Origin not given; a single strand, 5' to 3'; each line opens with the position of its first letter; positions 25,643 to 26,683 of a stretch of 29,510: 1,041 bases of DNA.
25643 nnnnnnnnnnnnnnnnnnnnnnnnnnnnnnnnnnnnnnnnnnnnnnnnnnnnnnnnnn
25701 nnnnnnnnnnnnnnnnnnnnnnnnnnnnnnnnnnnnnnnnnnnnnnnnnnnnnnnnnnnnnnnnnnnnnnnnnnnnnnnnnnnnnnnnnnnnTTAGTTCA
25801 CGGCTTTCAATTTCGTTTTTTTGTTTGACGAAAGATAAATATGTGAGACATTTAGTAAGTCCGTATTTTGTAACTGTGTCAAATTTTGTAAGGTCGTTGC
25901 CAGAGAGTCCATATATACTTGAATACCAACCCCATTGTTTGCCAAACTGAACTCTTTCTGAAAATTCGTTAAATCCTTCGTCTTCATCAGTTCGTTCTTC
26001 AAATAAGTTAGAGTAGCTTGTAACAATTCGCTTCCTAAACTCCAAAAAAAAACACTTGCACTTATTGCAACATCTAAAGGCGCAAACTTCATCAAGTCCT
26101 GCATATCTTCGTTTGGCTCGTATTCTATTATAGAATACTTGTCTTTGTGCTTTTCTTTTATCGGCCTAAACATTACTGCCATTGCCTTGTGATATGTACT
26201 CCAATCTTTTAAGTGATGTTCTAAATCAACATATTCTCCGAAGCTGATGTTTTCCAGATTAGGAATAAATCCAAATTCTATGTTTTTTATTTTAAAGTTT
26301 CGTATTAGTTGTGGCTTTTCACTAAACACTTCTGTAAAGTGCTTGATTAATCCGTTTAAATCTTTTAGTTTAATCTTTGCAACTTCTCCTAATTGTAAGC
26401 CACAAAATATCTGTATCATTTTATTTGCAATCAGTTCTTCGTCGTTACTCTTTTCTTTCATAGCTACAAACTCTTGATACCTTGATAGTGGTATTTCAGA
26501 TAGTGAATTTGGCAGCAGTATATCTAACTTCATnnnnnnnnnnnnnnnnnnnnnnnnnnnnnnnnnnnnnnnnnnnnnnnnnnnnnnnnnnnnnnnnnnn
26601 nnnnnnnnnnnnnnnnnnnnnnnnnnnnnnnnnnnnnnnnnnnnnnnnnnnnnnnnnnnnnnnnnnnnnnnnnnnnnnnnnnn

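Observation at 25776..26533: Chaperone-like gene with a U9 slippery run and about 250 nt of dual coding, giving two near-equal isoforms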

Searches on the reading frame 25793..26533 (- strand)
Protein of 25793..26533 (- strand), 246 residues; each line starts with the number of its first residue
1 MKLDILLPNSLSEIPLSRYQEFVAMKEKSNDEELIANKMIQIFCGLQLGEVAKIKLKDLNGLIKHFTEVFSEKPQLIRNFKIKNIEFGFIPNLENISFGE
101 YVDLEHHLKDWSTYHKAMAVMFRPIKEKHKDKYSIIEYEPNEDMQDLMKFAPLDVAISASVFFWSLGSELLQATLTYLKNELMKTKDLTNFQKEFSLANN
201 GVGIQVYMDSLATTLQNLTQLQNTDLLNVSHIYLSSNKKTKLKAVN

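Call 5: search_protein_families(library=phrogs, proteins=[window:25793-26533:-], max_evalue=0.01)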
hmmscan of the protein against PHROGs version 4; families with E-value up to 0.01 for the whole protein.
window:25793-26533:- (246 aa): 2 families
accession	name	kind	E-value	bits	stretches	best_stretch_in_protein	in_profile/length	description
phrog_32199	-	unknown function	1.5e-14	55.6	1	6-170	4-157/175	-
phrog_166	-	tail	0.0023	18.8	1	10-72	31-96/201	tail protein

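Call 6: search_protein_families(library=pfam, proteins=[window:25793-26533:-], max_evalue=0.01)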
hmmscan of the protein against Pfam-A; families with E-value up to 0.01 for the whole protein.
window:25793-26533:- (246 aa): 0 families

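Call 7: find_related_loci(query=window:25793-26533:-, collection=viral_contigs, flank=4000)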
Query window:25793-26533:- (246 aa) in viral_contigs; peptide patterns used: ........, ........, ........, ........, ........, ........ (x = any residue, [..] = any of these).
439 stretches matched a pattern; 430 encode a relative of the query (tblastn E <= 1e-3); the best 80 are kept; 80 distinct loci.
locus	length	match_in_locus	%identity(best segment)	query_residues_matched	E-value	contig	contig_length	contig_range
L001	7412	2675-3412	100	1-246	3e-165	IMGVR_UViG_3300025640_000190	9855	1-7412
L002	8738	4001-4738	100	1-246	3e-165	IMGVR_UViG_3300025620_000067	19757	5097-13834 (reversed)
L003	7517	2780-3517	100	1-246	2e-165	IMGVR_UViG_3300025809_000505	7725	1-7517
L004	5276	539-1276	99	1-246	6e-166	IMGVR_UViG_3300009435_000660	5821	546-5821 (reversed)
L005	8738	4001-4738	99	1-246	2e-164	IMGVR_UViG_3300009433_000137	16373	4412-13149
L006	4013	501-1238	98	1-246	1e-167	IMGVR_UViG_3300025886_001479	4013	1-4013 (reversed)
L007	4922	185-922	98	1-246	4e-165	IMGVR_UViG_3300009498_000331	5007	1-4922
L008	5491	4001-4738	97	1-246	3e-162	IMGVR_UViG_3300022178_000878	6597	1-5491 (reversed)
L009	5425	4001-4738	96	1-246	2e-158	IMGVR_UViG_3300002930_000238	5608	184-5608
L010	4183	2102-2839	95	1-246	1e-160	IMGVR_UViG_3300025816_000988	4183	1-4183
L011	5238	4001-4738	95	1-246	9e-157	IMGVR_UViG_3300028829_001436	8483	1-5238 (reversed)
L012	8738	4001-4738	95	1-246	1e-155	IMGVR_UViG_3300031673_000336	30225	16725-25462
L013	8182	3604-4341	93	1-246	1e-154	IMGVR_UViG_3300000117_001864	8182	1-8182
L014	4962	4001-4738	92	1-246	3e-155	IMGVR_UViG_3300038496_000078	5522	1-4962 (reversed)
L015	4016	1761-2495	93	1-245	2e-157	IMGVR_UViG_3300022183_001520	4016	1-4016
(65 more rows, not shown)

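Call 8: find_homologous_proteins(query=window:25793-26533:-, max_evalue=0.001)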
Query window:25793-26533:- (246 aa): 3745 proteins with E <= 0.001 among 4019 candidates; the best 120 are listed.
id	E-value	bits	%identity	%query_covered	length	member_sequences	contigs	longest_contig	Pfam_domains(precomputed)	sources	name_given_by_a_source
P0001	8.0e-154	528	98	100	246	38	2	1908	-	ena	-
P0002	3.2e-153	526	98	100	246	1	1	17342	-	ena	-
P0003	4.2e-153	525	98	100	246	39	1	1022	-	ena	-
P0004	4.5e-153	525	98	100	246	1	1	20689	-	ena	-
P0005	4.6e-153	525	98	100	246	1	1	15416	-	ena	-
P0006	1.8e-152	523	98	100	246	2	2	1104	-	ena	-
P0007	2.2e-152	523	98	100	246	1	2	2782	-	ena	-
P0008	3.8e-152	522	98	100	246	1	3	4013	-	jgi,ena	-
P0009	4.2e-152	522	98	100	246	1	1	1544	-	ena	-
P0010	4.7e-152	522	98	100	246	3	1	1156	-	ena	-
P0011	1.2e-151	521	98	100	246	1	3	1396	-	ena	-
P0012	1.7e-151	520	98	100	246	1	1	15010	-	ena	-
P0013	2.2e-151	520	98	100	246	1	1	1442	-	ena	-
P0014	2.3e-151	520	98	100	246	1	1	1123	-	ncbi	-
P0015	3.2e-151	519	98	100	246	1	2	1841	-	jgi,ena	-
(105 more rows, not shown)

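Call 17: search_protein_representatives(protein=window:25793-26533:-)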
Query: 246 residues. Proteins with E-value up to 0.001 (for the whole library): 1637; up to 1e-10: 951; up to 1e-30: 218. The best 150 are listed.
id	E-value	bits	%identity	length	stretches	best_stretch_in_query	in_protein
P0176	1.3e-105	368.4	70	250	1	1-246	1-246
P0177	3.2e-59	216.7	46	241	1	2-242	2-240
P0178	6.2e-59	215.7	45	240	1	1-241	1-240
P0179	6.5e-58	212.4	46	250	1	1-223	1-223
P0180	5.2e-56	206.2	58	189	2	1-132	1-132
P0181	1.5e-53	198.1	46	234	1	1-225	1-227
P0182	4.3e-52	193.4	50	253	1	1-173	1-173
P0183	1.4e-50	188.4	40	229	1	1-225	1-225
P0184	3.0e-50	187.3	43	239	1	1-242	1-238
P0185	5.6e-50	186.5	43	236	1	3-227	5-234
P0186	6.5e-50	186.2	37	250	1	3-240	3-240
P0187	8.2e-50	185.9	44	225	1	1-228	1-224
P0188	8.4e-50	185.9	45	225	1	1-226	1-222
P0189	6.6e-49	182.9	45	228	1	1-222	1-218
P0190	5.4e-48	180.0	43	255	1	1-204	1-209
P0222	2.1e-41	158.4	37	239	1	1-242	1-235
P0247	4.6e-39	150.7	37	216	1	1-219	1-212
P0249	8.5e-39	149.9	43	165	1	1-163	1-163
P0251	9.8e-39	149.7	37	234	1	1-231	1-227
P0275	5.0e-37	144.1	35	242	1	2-217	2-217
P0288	2.8e-36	141.6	39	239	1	1-191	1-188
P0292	4.1e-36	141.1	38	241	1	1-223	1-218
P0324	6.7e-34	133.9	33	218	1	4-218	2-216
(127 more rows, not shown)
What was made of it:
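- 25793..26533 (-): Zero-frame ORF, 246 aa plus stop (standard decoding product). Full-length homologues: 3745 proteins at E<=1e-3 (call 8) and 1637 representatives of 50%-identity clusters (call 17).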

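Call 20: find_encoding_contigs(protein=P0182, flank=3000, max_places=3)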
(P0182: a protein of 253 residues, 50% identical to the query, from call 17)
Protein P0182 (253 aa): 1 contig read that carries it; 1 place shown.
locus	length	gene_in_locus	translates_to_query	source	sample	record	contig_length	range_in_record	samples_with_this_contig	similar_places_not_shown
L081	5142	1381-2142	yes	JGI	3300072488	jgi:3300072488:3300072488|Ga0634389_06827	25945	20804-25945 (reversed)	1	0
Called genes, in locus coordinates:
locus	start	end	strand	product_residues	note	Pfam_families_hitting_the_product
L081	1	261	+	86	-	?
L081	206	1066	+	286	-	PF04466:Terminase_3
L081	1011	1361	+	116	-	PF17288:Terminase_3C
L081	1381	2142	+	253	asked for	-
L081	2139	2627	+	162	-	-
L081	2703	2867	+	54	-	-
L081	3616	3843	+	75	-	-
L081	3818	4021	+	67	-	-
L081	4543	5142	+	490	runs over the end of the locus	-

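Call 21: find_encoding_contigs(protein=P0249, flank=3000, max_places=3)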
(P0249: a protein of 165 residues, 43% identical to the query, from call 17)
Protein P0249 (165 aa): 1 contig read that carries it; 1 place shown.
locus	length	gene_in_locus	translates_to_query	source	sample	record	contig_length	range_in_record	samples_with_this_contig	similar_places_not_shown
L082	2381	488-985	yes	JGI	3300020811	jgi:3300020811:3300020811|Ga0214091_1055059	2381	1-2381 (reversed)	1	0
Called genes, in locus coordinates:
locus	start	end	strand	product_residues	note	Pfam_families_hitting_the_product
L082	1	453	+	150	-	?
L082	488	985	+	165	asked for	-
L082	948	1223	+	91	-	-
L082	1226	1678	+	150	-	-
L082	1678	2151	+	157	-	-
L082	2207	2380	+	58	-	?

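Call 23: find_related_loci(query=P0324, collection=viral_contigs, flank=3000)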
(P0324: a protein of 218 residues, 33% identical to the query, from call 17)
Query P0324 (218 aa) in viral_contigs; peptide patterns used: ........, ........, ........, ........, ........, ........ (x = any residue, [..] = any of these).
14 stretches matched a pattern; 7 encode a relative of the query (tblastn E <= 1e-3); 7 distinct loci.
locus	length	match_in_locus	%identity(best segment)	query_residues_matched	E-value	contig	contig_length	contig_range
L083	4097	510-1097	36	1-201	5e-35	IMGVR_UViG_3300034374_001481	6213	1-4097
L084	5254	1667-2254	36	1-201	5e-35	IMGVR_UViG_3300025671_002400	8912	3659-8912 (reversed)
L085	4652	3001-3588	36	1-201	5e-35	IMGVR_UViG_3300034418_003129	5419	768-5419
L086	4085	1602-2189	36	1-201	5e-35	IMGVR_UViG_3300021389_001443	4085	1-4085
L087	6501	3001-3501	39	1-170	4e-34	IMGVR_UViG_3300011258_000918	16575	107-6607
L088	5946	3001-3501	39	1-170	4e-34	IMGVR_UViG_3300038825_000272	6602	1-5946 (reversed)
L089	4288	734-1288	34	3-185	6e-20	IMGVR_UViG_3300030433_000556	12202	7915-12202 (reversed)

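Call 24: find_related_loci(query=P0275, collection=viral_contigs, flank=3000)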
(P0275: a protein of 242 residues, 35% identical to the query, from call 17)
Query P0275 (242 aa) in viral_contigs; peptide patterns used: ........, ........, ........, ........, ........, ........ (x = any residue, [..] = any of these).
6 stretches matched a pattern, but none encodes a relative of the query by tblastn (E <= 1e-3).
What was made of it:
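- Tried and rejected: The scan with P0275 found nothing (call 24).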

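Call 30: search_dna_similar(query=window:25793-26533:-, collection=phages, mode=protein, max_evalue=0.001, max_rows=40)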
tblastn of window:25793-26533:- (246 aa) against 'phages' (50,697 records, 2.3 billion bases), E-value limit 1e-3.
Records with a match: 4; places in all: 4; records where one place covers at least 80% of the query: 2.
Best place of each record, by identity: <60% 4.
By first word of the organism name: Nonlabens 4.
By host as written in the record: Persicivirga sp. IMCC12024 4.
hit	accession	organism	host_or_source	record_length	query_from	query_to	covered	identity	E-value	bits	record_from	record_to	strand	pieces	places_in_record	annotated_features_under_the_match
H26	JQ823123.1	Nonlabens phage P12024L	Persicivirga sp. IMCC12024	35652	1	208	85%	28.8%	2e-12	72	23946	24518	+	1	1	hypothetical protein (x2) | phage terminase, large subunit, PBSX family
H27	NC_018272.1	Nonlabens phage P12024L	Persicivirga sp. IMCC12024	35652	1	208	85%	28.8%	2e-12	72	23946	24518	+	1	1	hypothetical protein (x2) | terminase large subunit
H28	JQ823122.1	Nonlabens phage P12024S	Persicivirga sp. IMCC12024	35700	1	170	69%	28.8%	1e-11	69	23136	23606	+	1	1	hypothetical protein | phage terminase, large subunit, PBSX family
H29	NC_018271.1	Nonlabens phage P12024S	Persicivirga sp. IMCC12024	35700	1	170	69%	28.8%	1e-11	69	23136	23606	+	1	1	hypothetical protein | terminase large subunit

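Call 31: get_annotated_region(hit=H27, flank=9000)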
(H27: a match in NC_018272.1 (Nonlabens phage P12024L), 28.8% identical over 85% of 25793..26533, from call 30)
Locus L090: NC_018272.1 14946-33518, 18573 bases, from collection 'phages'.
description: Persicivirga phage P12024L, complete genome.
organism: Nonlabens phage P12024L (NCBI taxid 1168479)
taxonomy: Viruses; Duplodnaviria; Heunggongvirae; Uroviricota; Caudoviricetes; Inhavirus; Inhavirus P12024L
host: Persicivirga sp. IMCC12024; source: seawater; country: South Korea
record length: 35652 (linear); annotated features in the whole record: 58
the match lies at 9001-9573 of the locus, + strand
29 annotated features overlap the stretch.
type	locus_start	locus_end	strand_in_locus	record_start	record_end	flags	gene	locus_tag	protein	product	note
CDS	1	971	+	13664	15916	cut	-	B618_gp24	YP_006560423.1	DNA primase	containing VirE N-terminal domain; PF08800, Primase C terminal 2 domain; PF08707, and Virulence-associated protein E ...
CDS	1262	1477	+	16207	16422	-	-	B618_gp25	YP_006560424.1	hypothetical protein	-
CDS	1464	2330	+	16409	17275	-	-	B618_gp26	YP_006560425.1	hypothetical protein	containing oxygenase domain of the 2OGFeDO superfamily; PF12851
CDS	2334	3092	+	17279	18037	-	-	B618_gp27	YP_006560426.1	beta-glucosyl-HMC-alpha-glucosyltransferase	-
CDS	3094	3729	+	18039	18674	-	-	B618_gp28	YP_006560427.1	methyltransferase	-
CDS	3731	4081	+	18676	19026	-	-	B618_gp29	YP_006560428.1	hypothetical protein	-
CDS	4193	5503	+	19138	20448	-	-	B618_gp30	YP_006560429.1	putative helicase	containing type III restriction enzyme, res subunit; PF04851 and helicase conserved C-terminal domain; PF00271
CDS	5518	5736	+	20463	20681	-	-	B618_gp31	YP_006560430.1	hypothetical protein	-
CDS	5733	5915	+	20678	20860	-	-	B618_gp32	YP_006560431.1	hypothetical protein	containing transmembrane fragile-X-F protein; PF10269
CDS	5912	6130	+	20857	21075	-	-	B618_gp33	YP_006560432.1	hypothetical protein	-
CDS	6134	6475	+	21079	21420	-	-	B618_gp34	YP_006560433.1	VRR-NUC domain protein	-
CDS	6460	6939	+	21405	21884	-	-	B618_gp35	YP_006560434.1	hypothetical protein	containing Sigma-70 region 2; PF04542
CDS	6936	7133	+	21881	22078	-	-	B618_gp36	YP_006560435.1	hypothetical protein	-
CDS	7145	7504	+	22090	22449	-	-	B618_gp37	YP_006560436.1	hypothetical protein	-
CDS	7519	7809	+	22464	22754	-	-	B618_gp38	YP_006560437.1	hypothetical protein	-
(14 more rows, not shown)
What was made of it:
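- P12024L annotates the tail as a separate gene, gp41 (call 31).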

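Call 36: find_related_loci(query=P0222, collection=viral_contigs, flank=1500)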
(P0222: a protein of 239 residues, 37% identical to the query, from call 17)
Query P0222 (239 aa) in viral_contigs; peptide patterns used: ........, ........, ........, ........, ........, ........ (x = any residue, [..] = any of these).
20 stretches matched a pattern; 13 encode a relative of the query (tblastn E <= 1e-3); 13 distinct loci.
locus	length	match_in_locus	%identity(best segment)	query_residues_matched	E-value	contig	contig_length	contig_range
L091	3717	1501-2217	96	1-239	1e-157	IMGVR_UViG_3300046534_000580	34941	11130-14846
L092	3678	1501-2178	44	1-222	5e-57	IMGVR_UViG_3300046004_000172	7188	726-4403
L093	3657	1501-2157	43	1-216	1e-54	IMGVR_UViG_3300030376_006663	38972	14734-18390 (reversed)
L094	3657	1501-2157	43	1-216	2e-54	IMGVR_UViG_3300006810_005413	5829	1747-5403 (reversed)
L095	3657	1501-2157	42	1-216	7e-54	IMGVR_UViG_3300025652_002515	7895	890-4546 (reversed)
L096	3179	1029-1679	42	1-214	2e-53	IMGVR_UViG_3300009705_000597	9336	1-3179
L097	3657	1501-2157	42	1-216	1e-53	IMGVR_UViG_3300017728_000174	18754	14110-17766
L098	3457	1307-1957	41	1-214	1e-52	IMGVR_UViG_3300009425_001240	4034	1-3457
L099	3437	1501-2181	37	1-226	4e-48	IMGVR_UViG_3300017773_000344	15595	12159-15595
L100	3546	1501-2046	44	1-180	2e-47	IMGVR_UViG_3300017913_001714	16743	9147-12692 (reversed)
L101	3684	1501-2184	38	1-222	5e-45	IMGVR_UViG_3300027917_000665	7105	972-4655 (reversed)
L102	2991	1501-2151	41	1-214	1e-52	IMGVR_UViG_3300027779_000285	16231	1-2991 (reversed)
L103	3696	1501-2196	27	2-225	7e-15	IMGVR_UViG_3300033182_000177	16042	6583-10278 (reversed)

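Call 37: find_related_loci(query=P0183, collection=viral_contigs, flank=1500)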
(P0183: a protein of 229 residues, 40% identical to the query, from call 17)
Query P0183 (229 aa) in viral_contigs; peptide patterns used: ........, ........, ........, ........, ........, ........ (x = any residue, [..] = any of these).
36 stretches matched a pattern; 19 encode a relative of the query (tblastn E <= 1e-3); 19 distinct loci.
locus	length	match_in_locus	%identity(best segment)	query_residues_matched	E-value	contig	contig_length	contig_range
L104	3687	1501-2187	87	1-229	6e-137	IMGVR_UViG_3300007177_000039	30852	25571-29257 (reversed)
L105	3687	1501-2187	87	1-229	7e-138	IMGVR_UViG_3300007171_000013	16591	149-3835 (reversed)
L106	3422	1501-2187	86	1-229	2e-138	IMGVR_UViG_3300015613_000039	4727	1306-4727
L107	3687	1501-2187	84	1-229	3e-133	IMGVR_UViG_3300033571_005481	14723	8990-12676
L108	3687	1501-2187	79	1-229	9e-123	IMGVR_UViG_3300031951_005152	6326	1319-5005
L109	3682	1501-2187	79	1-229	2e-123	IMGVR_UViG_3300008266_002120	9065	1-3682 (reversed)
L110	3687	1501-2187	79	1-229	4e-123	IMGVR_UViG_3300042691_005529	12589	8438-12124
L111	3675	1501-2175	61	1-226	1e-88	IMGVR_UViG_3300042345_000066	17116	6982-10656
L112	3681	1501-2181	61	1-229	4e-88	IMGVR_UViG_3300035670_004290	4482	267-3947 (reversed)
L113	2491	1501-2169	41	1-229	1e-53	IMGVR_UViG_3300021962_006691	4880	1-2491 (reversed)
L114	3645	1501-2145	40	1-221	5e-53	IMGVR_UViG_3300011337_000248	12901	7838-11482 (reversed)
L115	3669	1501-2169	40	1-229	4e-53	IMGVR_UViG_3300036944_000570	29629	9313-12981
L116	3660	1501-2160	34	1-220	2e-40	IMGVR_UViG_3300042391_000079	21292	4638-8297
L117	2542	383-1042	34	1-220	1e-40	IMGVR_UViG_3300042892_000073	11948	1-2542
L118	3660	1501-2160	34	1-220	2e-40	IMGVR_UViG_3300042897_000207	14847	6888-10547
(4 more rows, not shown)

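Call 40: find_encoding_contigs(protein=P0251, flank=2500, max_places=2)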
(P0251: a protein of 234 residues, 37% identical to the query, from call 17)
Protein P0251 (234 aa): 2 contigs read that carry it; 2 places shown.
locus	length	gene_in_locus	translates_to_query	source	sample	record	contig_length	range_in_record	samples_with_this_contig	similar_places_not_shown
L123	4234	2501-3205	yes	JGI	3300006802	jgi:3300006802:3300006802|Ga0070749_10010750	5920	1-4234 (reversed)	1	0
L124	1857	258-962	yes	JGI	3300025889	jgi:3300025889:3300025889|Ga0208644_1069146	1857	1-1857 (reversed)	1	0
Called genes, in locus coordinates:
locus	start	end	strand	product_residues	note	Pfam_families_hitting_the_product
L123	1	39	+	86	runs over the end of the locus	-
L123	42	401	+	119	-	PF21831:DUF6891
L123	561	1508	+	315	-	PF06067:DUF932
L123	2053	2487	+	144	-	-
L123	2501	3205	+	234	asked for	-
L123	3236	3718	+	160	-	-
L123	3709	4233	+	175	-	?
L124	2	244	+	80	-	?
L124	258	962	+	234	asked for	-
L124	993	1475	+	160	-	-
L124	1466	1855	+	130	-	?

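Call 41: find_encoding_contigs(protein=P0288, flank=2500, max_places=2)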
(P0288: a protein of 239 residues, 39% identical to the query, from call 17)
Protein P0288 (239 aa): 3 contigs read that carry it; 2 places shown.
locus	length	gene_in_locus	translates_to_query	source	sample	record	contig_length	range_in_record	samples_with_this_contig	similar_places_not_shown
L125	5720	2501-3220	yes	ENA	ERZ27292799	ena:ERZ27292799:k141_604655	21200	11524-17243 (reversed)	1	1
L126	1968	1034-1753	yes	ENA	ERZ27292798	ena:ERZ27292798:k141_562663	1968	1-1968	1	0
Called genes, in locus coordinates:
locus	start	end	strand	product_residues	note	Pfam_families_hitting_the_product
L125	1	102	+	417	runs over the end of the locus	PF02195:ParB_N, PF01555:N6_N4_Mtase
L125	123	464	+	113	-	-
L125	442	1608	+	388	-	PF04466:Terminase_3, PF03237:Terminase_6N, PF17288:Terminase_3C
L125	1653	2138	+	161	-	-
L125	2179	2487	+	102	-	-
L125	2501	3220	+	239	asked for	-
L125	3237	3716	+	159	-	-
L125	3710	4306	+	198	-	-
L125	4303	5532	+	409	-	-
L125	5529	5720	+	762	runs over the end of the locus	-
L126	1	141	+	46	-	?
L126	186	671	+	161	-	-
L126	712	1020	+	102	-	-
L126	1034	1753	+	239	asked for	-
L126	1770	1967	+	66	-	?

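Call 44: predict_structure(alignment_id=A2)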
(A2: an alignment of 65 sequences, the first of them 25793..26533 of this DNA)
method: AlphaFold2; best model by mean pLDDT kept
length: 246 residues; sequences in the alignment: 65
mean_pLDDT: 84.7   pTM: 0.73
mean pLDDT of the five models: 84.7, 81.9, 81.5, 81.3, 80.4
residues with pLDDT >= 90: 151; 70-90: 50; 50-70: 32; < 50: 13
segments of 3 or more residues with pLDDT < 50: 192-198
pLDDT, mean of each block of 10 residues (from residue 1): 87 96 94 93 95 93 93 93 96 91 94 96 96 94 97 96 90 87 70 50 72 77 53 51 50
secondary structure, 60 per line:
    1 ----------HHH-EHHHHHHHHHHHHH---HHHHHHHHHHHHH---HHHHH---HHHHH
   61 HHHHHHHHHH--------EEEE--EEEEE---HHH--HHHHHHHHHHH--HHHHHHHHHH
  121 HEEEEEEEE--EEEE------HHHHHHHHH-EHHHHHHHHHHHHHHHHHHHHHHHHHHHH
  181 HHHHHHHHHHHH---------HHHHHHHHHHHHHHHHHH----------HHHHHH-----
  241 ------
elements in order: H16-28 H32-44 H48-52 H56-70 E79-82 E85-89 H98-108 H111-121 E122-129 E132-135 H142-150 H153-192 H202-219 H230-235
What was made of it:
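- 26045..26533 (-): Shared N-terminal domain, codons 1-163, common to both products. The AlphaFold2 model has pLDDT above 90 for residues 1-170 (call 44).
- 25793..26044 (-): Zero-frame tail, codons 164-246 plus stop (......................), dual-coded with the -1 tail. Modelled as a helix continuing to about residue 192, with falling confidence (call 44).
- The N-domain is a 163-aa alpha/beta fold (call 44).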

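Call 48: fold_search(model_id=the predicted structure, library=pdb)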
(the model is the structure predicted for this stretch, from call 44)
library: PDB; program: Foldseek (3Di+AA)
matches with E <= 10: 64; with E <= 0.001: 0
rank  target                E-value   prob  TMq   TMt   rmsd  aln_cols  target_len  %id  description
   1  9qpq_L                4.2e-01  0.09  0.14  0.16  31.6       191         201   12  The structure of the COPI leaf bound to GOLPH3 (released 2025-10-22)
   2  4uus_B                1.3e+00  0.07  0.12  0.25   8.2        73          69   15  CRYSTAL STRUCTURE OF A UBX-EXD-DNA COMPLEX INCLUDING THE UBDA MOTIF (released 2015-02-18)
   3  1puf_B                1.9e+00  0.08  0.14  0.27   6.9        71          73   10  Crystal Structure of HoxA9 and Pbx1 homeodomains bound to DNA (released 2003-09-02)
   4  6z1a_B                2.0e+00  0.10  0.10  0.05   9.5        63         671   14  Ternary complex of Staphylococcus aureus DNA gyrase with AMK12 and DNA (released 2020-11-11)
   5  4b9q_D                2.1e+00  0.15  0.20  0.09  16.1       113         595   18  Open conformation of ATP-bound Hsp70 homolog DnaK (released 2012-11-14)
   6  8t1o_M                2.5e+00  0.03  0.09  0.06  13.7        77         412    8  AP2 bound to MSP2N2 nanodisc with Tgn38 cargo peptide; composite map (released 2023-07-12)
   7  1b72_B                2.8e+00  0.06  0.13  0.26   7.1        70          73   10  PBX1, HOMEOBOX PROTEIN HOX-B1/DNA TERNARY COMPLEX (released 1999-02-19)
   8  1b8i_B                3.2e+00  0.06  0.12  0.26   7.0        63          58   13  STRUCTURE OF THE HOMEOTIC UBX/EXD/DNA TERNARY COMPLEX (released 1999-04-12)
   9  4b9q_C                3.5e+00  0.12  0.21  0.10  19.2       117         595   16  Open conformation of ATP-bound Hsp70 homolog DnaK (released 2012-11-14)
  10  2y31_B                3.5e+00  0.03  0.16  0.17  17.4       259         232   12  Simocyclinone C4 bound form of TetR-like repressor SimR (released 2011-03-09)
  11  2dg8_B                3.7e+00  0.03  0.11  0.14  11.6       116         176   14  Crystal structure of the putative trasncriptional regulator SCO7518 from Streptomyces coelicolor A3(2) (released 2007-03-13)
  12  4p6z_S                4.0e+00  0.06  0.09  0.14  11.0        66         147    9  Crystal structure of the human BST2 cytoplasmic domain and the HIV-1 Vpu cytoplasmic domain bound to the clathrin adap (released 2014-05-21)
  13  5nro_A                4.4e+00  0.08  0.18  0.09  16.0       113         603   16  Structure of full-length DnaK with bound J-domain (released 2018-01-17)
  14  4cyc_B                4.4e+00  0.05  0.12  0.29   7.0        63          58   13  CRYSTAL STRUCTURE OF A UBX-EXD-DNA COMPLEX INCLUDING THE HEXAPEPTIDE AND UBDA MOTIFS (released 2015-02-18)
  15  7rwb_M                4.4e+00  0.02  0.08  0.06  12.5        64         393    6  AP2 bound to the APA domain of SGIP in the presence of heparin (released 2022-03-30)
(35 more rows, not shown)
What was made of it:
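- On Tail assembly chaperone pair (gpG/gpGT type): Foldseek against PDB: best E 0.4 (call 48).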
